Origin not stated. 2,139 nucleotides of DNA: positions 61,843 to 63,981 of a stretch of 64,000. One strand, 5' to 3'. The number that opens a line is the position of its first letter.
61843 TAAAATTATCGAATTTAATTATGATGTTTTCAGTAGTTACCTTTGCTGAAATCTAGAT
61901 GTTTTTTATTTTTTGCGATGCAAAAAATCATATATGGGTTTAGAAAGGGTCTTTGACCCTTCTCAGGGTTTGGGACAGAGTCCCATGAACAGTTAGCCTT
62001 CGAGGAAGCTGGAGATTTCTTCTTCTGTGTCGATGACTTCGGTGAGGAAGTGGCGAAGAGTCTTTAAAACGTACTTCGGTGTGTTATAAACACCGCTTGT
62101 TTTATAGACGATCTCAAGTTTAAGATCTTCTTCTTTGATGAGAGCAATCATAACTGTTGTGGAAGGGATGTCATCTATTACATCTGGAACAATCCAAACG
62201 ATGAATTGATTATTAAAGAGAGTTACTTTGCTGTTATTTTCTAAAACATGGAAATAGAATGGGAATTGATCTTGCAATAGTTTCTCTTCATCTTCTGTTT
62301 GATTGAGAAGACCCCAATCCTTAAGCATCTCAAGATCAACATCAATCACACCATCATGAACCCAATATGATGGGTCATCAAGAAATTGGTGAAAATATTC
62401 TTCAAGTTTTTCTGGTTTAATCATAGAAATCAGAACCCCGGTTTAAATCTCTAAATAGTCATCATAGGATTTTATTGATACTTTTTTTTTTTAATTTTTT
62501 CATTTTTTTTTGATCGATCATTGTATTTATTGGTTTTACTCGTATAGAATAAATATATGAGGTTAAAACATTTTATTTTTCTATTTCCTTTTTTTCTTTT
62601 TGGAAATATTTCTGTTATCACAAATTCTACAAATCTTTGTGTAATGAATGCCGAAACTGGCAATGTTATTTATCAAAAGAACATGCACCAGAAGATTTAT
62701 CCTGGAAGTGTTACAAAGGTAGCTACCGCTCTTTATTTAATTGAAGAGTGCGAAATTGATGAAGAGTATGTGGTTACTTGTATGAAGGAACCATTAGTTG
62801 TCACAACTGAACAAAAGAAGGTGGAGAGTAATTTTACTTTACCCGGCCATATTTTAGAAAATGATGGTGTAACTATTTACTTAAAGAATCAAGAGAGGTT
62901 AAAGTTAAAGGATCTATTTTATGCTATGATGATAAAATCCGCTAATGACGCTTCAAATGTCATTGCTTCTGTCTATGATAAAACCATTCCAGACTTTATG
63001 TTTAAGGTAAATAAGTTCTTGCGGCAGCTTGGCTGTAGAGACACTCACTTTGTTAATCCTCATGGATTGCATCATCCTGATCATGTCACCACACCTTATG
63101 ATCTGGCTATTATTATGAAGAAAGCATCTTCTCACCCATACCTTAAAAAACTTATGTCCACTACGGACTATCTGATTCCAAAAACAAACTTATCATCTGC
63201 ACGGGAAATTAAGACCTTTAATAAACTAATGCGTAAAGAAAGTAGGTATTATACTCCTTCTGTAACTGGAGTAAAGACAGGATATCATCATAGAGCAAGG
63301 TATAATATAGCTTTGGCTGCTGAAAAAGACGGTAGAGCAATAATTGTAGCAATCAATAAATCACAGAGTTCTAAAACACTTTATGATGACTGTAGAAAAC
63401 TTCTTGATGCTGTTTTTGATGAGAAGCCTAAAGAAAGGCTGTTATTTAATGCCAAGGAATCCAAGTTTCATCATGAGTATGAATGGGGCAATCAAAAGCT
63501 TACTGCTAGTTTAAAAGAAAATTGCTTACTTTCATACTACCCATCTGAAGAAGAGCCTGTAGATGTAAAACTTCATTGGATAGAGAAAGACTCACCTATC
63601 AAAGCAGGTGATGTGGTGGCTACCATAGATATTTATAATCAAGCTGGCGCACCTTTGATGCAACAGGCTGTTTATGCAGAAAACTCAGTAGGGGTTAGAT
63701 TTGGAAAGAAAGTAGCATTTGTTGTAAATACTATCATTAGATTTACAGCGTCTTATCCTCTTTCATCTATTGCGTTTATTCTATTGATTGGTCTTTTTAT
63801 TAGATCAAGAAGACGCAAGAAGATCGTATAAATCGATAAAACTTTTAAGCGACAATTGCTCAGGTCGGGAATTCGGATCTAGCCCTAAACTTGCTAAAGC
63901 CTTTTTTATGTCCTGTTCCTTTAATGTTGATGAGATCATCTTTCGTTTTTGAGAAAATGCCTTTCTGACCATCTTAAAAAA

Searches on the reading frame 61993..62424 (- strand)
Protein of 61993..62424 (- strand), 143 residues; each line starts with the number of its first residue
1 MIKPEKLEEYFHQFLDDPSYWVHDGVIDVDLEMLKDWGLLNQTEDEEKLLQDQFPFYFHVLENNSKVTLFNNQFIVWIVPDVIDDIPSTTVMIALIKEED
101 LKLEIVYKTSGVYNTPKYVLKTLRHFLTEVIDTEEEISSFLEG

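Call 43: search_protein_families(library=ncbifam, proteins=[window:61993-62424:-])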
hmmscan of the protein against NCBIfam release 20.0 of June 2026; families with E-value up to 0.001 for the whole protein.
window:61993-62424:- (143 aa): 0 families

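Call 93: search_protein_families(library=pfam, proteins=[window:61993-62424:-], max_evalue=0.01)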
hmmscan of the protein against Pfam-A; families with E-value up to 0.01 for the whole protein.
window:61993-62424:- (143 aa): 1 family
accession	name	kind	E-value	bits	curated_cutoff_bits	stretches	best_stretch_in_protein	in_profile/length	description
PF08444.16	Gly_acyl_tr_C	-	0.0049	17.5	27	1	45-80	44-79/89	Aralkyl acyl-CoA:amino acid N-acyltransferase, C-terminal region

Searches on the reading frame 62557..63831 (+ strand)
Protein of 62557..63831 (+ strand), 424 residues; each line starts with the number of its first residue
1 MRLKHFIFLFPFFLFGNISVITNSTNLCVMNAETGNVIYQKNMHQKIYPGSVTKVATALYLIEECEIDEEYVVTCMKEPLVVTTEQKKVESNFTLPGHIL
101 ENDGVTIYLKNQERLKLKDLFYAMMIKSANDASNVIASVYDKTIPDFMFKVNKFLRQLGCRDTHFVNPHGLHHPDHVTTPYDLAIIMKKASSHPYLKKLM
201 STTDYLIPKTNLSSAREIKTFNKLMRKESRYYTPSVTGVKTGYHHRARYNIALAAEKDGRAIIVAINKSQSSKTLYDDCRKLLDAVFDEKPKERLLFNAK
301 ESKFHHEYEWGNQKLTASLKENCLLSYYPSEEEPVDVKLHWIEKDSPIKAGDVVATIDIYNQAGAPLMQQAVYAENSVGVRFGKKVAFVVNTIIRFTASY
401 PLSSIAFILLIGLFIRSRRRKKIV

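Call 97: find_encoding_contigs(protein=window:62557-63831:+, flank=10000, max_places=2)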
Protein window:62557-63831:+ (424 aa): 4 contigs read that carry it; 2 places shown.
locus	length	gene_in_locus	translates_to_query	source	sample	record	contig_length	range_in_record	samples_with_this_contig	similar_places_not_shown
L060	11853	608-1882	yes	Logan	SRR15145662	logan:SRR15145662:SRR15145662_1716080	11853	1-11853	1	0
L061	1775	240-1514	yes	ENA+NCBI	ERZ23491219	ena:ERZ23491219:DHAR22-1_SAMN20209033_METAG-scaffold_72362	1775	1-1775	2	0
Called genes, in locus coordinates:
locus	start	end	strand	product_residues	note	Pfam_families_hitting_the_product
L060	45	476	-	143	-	-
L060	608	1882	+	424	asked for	PF00768:Peptidase_S11, PF13354:Beta-lactamase2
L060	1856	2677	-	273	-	PF00398:RrnaAD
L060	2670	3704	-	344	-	PF13624:SurA_N_3 (weak)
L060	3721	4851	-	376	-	PF22458:RsmF-B_ferredox, PF01209:Ubie_methyltran (weak), PF01189:Methyltr_RsmB-F, PF13847:Methyltransf_31 (weak)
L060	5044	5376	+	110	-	-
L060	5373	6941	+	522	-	PF20154:LNT_N, PF00795:CN_hydrolase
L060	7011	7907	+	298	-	PF03331:LpxC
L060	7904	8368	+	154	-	PF22817:ApeP-like (weak), PF07977:FabA, PF22818:ApeI-like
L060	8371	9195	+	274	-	PF25087:GMPPB_C (faint), PF25084:LbH_EIF2B, PF00132:Hexapep, PF13720:Acetyltransf_11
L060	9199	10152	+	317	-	PF00551:Formyl_trans_N, PF02911:Formyl_trans_C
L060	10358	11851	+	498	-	?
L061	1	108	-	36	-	?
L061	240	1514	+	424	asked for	PF00768:Peptidase_S11, PF13354:Beta-lactamase2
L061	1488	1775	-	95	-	?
